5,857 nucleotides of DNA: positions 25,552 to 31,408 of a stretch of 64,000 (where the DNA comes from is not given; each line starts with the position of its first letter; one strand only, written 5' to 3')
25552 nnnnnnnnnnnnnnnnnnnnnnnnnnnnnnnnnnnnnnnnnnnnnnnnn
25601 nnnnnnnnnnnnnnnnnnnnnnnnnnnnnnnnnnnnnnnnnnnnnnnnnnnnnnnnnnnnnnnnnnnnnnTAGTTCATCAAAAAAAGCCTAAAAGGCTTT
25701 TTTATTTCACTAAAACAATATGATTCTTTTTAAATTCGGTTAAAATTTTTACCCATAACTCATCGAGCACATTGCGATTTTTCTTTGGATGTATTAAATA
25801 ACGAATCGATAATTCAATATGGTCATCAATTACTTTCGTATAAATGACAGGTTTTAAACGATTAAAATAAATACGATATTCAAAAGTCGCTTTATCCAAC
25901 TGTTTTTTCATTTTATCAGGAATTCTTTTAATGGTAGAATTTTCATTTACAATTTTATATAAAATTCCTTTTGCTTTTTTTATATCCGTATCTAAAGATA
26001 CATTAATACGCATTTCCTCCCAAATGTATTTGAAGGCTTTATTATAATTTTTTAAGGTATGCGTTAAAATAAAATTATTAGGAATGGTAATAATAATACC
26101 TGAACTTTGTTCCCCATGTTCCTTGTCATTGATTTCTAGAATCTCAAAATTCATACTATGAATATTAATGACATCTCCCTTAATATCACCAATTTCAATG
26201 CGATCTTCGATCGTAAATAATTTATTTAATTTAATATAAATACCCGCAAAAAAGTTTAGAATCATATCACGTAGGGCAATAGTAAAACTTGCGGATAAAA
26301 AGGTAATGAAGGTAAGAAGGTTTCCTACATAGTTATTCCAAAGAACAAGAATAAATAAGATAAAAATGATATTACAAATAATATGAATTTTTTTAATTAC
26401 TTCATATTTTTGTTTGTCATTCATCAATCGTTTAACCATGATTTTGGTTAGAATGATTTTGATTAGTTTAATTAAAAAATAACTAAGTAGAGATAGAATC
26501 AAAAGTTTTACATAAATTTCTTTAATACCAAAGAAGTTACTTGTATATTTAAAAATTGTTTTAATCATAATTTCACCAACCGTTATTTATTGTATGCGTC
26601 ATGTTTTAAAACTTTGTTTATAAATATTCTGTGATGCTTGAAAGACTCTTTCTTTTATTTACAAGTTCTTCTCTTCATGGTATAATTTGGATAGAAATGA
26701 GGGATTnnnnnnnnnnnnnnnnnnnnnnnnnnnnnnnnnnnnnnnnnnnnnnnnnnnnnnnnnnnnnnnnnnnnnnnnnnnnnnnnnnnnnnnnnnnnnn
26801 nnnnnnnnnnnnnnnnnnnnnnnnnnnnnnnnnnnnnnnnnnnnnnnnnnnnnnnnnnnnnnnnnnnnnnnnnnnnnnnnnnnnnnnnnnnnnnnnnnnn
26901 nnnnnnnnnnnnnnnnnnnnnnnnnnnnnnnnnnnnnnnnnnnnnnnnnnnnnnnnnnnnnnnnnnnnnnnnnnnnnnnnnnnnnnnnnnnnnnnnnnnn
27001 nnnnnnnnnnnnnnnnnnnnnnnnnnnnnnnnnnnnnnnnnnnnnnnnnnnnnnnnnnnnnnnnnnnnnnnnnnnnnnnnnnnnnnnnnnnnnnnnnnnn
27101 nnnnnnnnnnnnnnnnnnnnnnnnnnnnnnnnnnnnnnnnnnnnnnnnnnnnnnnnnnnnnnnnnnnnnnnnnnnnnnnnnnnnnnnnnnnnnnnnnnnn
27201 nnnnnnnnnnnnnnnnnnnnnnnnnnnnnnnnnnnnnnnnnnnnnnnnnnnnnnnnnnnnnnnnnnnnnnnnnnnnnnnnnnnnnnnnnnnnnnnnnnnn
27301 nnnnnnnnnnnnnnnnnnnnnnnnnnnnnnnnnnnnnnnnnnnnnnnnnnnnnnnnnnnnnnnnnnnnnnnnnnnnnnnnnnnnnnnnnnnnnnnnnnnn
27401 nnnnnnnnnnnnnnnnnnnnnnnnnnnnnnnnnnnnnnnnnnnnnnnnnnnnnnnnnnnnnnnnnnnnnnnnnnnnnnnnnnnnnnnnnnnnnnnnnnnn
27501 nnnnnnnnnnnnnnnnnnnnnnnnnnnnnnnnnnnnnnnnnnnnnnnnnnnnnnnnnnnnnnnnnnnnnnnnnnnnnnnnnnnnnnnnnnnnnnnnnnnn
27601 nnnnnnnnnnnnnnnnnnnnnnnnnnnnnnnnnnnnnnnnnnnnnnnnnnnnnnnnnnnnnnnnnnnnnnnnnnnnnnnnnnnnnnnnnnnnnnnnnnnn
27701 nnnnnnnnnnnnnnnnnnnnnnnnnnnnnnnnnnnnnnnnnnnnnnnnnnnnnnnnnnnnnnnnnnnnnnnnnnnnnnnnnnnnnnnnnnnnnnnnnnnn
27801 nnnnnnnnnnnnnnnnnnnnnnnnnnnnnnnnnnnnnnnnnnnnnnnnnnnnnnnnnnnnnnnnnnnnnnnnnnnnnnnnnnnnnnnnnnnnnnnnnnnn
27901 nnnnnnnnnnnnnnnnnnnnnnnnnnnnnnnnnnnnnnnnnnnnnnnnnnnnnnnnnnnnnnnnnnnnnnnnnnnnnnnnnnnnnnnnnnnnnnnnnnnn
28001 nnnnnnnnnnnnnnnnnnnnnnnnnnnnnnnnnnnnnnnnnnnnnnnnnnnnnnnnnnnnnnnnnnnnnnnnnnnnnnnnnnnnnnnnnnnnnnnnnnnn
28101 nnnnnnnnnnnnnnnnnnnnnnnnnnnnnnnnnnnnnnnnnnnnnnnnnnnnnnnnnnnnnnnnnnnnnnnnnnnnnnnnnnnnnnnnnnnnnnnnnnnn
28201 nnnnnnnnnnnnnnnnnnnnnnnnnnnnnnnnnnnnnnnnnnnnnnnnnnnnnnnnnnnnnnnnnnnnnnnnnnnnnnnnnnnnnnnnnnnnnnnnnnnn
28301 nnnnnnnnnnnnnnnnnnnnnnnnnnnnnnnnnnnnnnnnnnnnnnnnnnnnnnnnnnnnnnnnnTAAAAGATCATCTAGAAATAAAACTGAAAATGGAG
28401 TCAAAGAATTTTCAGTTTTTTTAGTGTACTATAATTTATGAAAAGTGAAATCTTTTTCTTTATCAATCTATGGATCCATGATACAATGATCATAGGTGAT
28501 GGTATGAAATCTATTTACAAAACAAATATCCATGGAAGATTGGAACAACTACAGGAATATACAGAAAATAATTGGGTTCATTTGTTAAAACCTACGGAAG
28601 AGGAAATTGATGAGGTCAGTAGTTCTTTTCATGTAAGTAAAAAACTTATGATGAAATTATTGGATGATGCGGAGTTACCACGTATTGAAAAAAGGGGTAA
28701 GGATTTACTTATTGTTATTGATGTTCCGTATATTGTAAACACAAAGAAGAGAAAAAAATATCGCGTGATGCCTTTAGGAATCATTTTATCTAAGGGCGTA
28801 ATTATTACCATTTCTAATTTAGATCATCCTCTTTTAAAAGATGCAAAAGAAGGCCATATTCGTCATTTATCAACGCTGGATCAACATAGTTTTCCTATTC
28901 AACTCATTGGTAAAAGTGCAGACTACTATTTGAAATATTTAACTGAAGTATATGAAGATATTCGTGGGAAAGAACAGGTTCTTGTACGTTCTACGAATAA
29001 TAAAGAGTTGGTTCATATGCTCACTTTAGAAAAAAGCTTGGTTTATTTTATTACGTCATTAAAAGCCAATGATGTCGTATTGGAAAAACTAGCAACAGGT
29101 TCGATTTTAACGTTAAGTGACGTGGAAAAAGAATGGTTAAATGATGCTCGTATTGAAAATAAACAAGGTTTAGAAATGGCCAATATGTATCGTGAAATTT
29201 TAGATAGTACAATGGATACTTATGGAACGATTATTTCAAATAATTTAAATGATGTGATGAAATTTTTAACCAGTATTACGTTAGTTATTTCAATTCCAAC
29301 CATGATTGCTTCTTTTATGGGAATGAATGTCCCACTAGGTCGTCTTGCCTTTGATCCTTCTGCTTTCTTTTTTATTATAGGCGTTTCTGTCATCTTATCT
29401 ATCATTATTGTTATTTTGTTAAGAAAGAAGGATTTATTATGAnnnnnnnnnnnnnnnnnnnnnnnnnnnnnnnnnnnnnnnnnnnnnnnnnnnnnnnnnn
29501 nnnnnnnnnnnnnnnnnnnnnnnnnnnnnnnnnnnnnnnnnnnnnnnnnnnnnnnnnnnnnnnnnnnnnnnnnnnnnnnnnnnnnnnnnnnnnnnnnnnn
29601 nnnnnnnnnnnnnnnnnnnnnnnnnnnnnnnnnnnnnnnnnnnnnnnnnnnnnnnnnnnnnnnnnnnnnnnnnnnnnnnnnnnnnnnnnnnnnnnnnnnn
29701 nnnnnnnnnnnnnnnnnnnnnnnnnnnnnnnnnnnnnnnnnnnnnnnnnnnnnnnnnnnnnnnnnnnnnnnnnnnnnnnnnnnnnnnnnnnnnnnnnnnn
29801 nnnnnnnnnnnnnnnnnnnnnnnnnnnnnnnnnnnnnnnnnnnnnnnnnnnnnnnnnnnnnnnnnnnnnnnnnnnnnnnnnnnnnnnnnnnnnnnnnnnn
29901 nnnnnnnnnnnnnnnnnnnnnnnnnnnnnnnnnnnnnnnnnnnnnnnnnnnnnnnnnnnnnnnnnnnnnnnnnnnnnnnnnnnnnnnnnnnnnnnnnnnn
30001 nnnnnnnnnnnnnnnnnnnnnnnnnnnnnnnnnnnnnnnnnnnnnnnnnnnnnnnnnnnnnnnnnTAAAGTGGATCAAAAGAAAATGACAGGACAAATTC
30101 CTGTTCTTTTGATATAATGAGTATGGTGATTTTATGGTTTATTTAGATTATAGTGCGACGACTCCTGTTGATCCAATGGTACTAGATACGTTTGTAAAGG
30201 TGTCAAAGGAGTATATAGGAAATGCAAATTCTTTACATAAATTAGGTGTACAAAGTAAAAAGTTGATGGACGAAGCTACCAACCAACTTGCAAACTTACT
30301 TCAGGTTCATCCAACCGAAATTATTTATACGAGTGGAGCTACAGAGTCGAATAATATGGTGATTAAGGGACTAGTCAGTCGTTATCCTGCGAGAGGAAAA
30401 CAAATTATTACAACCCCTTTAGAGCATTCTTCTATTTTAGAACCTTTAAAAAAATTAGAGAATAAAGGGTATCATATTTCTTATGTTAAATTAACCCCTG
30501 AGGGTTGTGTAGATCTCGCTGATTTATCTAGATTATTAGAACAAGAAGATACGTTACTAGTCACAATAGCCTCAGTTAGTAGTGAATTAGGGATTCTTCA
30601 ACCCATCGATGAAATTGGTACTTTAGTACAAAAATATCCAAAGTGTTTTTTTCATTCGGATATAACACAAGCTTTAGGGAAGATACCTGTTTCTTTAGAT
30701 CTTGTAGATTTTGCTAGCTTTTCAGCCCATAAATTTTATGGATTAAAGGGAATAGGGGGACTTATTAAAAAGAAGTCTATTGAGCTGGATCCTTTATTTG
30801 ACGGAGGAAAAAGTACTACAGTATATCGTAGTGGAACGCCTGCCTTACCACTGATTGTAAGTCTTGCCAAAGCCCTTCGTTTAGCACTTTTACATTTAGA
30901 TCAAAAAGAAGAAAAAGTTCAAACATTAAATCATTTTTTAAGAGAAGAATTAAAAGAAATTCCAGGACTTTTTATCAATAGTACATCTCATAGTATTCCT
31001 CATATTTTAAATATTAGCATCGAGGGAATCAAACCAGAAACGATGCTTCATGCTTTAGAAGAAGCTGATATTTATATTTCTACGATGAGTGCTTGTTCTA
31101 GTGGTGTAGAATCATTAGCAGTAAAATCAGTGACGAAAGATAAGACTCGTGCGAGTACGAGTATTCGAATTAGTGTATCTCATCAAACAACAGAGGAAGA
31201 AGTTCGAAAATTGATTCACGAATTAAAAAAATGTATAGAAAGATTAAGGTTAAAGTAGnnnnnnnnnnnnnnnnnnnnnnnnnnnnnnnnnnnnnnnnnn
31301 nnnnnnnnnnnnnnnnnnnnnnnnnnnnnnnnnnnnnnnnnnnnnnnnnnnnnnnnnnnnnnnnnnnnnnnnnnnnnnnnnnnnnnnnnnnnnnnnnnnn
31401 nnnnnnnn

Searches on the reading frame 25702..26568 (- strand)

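Call 61: search_protein_families(library=pfam, proteins=[window:25702-26568:-], max_evalue=0.00001)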
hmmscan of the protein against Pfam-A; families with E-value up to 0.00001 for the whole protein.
window:25702-26568:- (288 aa): 1 family
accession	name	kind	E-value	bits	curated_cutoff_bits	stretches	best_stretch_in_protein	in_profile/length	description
PF00924.24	MS_channel_2nd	-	4.1e-09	36.9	20.2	1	101-177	1-68/68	Mechanosensitive ion channel, beta-domain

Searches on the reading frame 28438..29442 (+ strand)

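Call 61: search_protein_families(library=pfam, proteins=[window:28438-29442:+], max_evalue=0.00001)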
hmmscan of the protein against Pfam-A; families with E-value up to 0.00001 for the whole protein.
window:28438-29442:+ (334 aa): 1 family
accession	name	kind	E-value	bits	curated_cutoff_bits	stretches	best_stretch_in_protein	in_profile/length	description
PF01544.23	CorA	-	5e-46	157.8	27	1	43-330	3-292/292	CorA-like Mg2+ transporter protein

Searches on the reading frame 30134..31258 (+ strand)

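Call 61: search_protein_families(library=pfam, proteins=[window:30134-31258:+], max_evalue=0.00001)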
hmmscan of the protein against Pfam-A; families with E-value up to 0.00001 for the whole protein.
window:30134-31258:+ (374 aa): 1 family
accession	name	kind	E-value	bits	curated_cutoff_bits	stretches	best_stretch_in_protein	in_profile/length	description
PF00266.25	Aminotran_5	-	2.1e-70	238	21.5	1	2-360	1-371/371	Aminotransferase class-V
